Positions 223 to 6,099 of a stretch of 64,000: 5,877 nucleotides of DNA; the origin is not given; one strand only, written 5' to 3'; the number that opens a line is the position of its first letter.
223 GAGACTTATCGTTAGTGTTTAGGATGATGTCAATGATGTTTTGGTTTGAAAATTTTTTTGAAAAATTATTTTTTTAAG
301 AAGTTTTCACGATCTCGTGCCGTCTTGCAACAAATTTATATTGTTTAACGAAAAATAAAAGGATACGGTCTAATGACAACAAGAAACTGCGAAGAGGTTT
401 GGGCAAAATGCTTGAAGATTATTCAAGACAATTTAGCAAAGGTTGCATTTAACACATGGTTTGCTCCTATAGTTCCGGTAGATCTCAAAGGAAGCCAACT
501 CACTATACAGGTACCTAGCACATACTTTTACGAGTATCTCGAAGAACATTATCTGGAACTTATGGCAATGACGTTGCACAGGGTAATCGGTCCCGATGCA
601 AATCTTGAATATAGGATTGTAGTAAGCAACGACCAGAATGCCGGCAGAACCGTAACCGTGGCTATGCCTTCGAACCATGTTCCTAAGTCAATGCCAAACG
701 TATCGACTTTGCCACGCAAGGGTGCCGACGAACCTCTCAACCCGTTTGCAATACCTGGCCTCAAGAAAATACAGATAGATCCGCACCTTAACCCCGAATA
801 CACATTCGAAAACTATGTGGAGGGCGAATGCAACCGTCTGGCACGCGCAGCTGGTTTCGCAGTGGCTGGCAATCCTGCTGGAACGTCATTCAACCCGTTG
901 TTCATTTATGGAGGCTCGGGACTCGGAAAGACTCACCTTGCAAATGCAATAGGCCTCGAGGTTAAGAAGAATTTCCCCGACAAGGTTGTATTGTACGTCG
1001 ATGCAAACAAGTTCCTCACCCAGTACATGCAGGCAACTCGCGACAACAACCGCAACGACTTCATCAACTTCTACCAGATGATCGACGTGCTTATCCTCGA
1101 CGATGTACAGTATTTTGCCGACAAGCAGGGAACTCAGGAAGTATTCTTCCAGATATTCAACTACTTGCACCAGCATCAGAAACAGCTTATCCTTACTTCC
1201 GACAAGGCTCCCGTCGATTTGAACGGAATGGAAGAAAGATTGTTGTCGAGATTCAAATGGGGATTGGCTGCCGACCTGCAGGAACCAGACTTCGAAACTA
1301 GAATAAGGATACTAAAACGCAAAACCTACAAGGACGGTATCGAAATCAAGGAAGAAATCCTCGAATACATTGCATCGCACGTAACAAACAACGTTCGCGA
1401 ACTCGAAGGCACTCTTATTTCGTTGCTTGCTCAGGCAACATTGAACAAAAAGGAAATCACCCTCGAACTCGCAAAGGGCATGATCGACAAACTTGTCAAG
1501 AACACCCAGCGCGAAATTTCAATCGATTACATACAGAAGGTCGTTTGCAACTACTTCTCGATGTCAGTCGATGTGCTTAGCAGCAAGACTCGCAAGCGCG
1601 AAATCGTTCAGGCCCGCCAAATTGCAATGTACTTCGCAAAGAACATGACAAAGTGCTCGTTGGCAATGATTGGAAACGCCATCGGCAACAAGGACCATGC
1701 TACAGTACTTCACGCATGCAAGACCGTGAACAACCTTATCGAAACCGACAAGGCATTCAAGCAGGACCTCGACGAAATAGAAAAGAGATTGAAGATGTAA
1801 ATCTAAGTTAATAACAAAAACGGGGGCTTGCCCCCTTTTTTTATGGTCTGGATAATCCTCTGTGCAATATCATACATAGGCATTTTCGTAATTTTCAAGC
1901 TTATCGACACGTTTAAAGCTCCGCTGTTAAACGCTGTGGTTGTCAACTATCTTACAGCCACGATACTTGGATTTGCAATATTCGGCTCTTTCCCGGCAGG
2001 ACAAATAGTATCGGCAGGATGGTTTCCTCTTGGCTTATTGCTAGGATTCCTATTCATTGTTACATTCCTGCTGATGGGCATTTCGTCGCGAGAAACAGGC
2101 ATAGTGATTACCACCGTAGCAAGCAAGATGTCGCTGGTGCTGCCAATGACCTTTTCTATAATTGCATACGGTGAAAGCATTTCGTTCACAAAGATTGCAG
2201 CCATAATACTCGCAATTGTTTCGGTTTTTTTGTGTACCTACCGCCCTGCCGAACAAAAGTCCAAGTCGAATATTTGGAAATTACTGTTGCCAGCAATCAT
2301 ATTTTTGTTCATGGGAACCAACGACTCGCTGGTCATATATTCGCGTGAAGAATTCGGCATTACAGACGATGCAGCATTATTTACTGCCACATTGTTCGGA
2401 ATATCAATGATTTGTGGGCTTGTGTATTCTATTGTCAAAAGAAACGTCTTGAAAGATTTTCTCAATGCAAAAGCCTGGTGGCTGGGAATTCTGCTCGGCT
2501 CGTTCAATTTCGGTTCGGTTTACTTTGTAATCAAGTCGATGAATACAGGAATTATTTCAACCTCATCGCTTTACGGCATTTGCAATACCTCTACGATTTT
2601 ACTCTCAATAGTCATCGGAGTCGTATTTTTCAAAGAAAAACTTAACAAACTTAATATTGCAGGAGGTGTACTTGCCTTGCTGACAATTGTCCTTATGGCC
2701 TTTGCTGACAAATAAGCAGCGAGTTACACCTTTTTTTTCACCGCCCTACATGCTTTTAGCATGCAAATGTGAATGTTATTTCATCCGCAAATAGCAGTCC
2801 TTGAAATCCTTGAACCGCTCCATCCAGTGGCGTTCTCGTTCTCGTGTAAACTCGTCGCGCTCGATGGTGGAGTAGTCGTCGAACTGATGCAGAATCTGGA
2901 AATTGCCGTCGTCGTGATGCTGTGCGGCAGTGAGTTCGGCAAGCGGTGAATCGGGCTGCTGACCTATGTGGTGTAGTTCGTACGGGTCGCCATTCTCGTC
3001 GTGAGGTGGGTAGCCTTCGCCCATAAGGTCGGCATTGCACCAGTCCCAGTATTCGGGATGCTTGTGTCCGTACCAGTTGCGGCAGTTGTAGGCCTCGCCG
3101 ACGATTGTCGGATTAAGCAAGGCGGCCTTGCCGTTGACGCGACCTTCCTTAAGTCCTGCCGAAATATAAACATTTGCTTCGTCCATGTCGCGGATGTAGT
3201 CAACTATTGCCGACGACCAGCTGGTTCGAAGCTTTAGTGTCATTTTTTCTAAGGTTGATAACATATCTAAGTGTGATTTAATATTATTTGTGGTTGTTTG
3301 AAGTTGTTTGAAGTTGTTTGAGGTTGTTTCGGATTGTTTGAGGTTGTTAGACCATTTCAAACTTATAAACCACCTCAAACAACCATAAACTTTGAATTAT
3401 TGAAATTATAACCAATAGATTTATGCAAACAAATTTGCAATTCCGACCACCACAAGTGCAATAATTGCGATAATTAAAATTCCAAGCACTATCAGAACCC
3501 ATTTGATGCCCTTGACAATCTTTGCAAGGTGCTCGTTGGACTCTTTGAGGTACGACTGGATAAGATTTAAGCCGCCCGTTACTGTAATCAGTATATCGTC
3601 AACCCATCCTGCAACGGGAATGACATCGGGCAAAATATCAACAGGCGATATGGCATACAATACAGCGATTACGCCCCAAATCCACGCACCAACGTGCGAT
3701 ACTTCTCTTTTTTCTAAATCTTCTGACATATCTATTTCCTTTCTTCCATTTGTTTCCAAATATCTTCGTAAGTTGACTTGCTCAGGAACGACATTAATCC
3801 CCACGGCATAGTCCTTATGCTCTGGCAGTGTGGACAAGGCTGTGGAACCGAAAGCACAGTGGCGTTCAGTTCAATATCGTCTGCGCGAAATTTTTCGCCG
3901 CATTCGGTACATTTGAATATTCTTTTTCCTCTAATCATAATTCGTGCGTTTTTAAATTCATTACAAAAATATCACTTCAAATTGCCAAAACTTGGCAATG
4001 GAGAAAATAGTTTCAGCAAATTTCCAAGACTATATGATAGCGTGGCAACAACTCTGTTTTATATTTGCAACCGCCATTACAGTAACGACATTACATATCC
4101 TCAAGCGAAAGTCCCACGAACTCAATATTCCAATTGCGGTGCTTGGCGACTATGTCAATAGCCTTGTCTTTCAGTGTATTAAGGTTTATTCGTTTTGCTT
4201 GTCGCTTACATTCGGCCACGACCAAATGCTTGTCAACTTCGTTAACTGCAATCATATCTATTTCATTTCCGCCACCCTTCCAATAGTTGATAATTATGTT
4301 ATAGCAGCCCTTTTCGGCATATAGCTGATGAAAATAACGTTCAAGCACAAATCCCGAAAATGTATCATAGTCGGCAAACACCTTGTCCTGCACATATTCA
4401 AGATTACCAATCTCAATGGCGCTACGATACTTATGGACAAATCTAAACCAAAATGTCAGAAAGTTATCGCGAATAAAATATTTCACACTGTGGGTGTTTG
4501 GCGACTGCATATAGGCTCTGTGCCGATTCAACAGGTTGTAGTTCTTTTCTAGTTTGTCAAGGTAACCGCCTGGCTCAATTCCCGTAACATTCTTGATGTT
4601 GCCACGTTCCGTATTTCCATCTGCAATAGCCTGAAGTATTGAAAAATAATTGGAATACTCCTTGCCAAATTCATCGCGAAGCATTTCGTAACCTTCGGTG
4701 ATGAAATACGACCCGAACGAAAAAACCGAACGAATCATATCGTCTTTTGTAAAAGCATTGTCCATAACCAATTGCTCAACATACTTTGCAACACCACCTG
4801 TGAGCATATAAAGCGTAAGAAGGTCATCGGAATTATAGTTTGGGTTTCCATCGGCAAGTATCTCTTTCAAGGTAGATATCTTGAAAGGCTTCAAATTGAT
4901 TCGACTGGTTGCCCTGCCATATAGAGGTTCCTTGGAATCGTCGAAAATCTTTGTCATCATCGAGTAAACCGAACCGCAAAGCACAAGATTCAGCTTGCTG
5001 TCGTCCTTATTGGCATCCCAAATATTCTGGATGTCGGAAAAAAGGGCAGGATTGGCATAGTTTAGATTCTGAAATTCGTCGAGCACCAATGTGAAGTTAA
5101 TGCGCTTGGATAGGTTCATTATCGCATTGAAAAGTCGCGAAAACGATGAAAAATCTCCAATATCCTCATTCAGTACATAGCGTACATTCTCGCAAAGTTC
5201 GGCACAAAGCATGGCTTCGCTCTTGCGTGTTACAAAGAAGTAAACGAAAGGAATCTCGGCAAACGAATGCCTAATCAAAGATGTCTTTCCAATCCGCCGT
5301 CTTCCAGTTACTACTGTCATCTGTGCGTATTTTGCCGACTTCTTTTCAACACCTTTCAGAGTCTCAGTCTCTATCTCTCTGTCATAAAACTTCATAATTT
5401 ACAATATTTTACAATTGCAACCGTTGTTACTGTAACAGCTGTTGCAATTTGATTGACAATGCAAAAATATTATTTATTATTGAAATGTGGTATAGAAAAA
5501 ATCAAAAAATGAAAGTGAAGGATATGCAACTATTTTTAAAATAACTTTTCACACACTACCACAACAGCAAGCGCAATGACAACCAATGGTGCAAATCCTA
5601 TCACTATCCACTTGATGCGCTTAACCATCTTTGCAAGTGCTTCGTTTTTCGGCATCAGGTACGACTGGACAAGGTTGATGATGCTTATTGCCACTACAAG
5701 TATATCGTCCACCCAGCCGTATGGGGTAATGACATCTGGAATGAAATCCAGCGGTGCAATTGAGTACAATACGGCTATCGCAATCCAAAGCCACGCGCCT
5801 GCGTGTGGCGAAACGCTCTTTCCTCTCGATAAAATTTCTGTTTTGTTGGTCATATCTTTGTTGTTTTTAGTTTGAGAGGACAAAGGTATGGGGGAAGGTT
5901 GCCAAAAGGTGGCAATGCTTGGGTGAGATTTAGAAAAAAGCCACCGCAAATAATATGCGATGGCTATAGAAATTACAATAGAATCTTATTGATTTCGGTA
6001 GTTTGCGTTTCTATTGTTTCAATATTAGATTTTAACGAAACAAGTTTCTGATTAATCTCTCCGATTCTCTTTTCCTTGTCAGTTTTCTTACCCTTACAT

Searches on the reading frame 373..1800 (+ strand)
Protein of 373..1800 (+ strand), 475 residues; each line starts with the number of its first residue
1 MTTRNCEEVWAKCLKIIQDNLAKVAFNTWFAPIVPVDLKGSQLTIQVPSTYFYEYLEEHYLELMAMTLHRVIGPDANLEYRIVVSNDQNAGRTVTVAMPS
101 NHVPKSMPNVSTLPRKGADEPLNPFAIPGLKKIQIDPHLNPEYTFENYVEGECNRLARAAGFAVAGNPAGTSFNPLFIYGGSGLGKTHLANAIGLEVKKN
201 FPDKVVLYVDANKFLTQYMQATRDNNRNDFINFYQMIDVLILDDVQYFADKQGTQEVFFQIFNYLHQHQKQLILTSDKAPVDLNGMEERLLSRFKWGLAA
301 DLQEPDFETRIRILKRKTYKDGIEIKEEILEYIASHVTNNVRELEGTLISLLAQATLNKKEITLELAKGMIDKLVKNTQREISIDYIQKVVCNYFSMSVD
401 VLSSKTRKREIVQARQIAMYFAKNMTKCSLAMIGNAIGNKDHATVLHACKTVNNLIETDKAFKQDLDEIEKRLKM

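Call 9: search_protein_families(library=pfam, proteins=[window:373-1800:+], max_evalue=0.001)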
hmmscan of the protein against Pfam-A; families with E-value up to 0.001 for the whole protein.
window:373-1800:+ (475 aa): 7 families
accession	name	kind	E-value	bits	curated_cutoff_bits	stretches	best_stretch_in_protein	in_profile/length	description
PF00308.24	Bac_DnaA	-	2.8e-59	200.4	23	1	139-300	1-161/162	Bacterial DnaA ATPAse domain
PF08299.17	Bac_DnaA_C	-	7.3e-28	96.8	31.5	1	384-452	1-69/69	Bacterial dnaA protein helix-turn-helix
PF11638.13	DnaA_N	-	5.5e-16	58.5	24.6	1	7-65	1-60/65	DnaA N-terminal domain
PF01695.23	IstB_IS21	-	2.4e-11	44.1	24.1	1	177-278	96-194/238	IstB-like ATP binding protein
PF00004.35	AAA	-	1.2e-05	26.2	21.2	1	177-270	2-97/131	ATPase family associated with various cellular activities (AAA)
PF22688.2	Hda_lid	-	0.00015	22.1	27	1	309-368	3-62/65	Hda, lid domain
PF01637.24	ATPase_2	-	0.00064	20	33.2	0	172-227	19-75/225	ATPase domain predominantly from Archaea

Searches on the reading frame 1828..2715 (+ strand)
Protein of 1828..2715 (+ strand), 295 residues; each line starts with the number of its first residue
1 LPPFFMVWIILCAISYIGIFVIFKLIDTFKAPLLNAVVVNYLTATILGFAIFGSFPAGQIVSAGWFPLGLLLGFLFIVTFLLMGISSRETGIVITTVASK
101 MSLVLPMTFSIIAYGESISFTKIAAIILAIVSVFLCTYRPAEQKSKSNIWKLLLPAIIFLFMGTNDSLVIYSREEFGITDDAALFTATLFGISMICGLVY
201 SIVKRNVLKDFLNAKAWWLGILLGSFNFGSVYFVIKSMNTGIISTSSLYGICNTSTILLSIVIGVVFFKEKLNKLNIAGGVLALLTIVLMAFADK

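Call 9: search_protein_families(library=pfam, proteins=[window:1828-2715:+], max_evalue=0.001)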
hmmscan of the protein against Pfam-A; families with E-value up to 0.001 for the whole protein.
window:1828-2715:+ (295 aa): 2 families
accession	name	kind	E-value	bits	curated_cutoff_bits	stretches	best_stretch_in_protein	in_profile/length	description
PF00892.27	EamA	-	7.5e-10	39.7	28.2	2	188-291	36-134/135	EamA-like transporter family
PF19608.4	DUF6113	-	0.00069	19.8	27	0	37-98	13-69/129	Family of unknown function (DUF6113)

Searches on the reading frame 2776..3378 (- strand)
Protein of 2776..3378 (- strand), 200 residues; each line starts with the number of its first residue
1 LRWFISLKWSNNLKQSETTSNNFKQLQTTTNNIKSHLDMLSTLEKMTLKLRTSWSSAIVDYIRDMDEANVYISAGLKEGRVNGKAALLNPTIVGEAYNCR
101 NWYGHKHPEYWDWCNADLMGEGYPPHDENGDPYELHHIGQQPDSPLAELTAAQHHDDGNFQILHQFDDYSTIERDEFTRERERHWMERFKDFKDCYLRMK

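Call 9: search_protein_families(library=pfam, proteins=[window:2776-3378:-], max_evalue=0.001)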
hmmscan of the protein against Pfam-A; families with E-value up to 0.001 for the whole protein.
window:2776-3378:- (200 aa): 1 family
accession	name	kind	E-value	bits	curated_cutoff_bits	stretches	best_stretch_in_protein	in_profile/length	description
PF14411.12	LHH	-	4.1e-17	62.6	23.3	1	115-190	2-75/76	A nuclease of the HNH/ENDO VII superfamily with conserved LHH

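Call 60: search_protein_families(library=padloc, proteins=[window:2776-3378:-], max_evalue=0.001)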
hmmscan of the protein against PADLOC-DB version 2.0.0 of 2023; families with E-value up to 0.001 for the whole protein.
window:2776-3378:- (200 aa): 0 families

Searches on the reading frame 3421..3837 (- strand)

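Call 9: search_protein_families(library=pfam, proteins=[window:3421-3837:-], max_evalue=0.001)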
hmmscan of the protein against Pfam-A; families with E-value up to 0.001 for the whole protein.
window:3421-3837:- (138 aa): 1 family
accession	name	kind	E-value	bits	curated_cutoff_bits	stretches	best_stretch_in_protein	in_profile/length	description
PF06803.17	DUF1232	-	1.8e-10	40.8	23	1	52-84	2-34/37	Protein of unknown function (DUF1232)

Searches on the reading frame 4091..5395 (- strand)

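Call 9: search_protein_families(library=pfam, proteins=[window:4091-5395:-], max_evalue=0.001)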
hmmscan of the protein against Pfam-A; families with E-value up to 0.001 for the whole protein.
window:4091-5395:- (434 aa): 4 families
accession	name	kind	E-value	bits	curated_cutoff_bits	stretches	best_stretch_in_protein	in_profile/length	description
PF01637.24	ATPase_2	-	2.1e-17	64.2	33.2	1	3-209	1-225/225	ATPase domain predominantly from Archaea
PF03008.20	DUF234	-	5.5e-13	49.6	22.5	1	316-400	1-91/100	Archaea bacterial proteins of unknown function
PF13401.12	AAA_22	-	1.9e-10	41.6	27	1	23-142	4-123/130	AAA domain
PF13173.12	AAA_14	-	3.3e-08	34.1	27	1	25-173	3-125/129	AAA domain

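Call 60: search_protein_families(library=padloc, proteins=[window:4091-5395:-], max_evalue=0.001)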
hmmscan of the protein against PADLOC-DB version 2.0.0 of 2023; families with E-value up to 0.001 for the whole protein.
window:4091-5395:- (434 aa): 5 families
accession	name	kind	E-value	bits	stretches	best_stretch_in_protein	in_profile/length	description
PDLC04985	PDC-S27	-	5.2e-46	155.6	1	2-425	5-450/484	-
PDLC04984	PDC-S27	-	5.2e-37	125.8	1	4-353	5-356/474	-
PDLC04791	PDC-S01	-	7.6e-09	32.7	1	20-154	15-132/395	-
PDLC04789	PDC-S01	-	7.3e-06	23.2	1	18-178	11-141/375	-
PDLC04790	PDC-S01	-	0.00028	17.7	0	18-52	21-55/422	-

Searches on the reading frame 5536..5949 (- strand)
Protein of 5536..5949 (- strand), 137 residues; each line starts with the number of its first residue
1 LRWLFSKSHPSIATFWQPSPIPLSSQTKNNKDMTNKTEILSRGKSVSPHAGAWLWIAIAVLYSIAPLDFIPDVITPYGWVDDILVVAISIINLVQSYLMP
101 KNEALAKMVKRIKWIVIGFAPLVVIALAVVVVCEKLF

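Call 9: search_protein_families(library=pfam, proteins=[window:5536-5949:-], max_evalue=0.001)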
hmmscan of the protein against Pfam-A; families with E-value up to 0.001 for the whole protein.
window:5536-5949:- (137 aa): 1 family
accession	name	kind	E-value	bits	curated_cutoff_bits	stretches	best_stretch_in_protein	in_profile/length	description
PF06803.17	DUF1232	-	4.1e-09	36.5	23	1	52-87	1-36/37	Protein of unknown function (DUF1232)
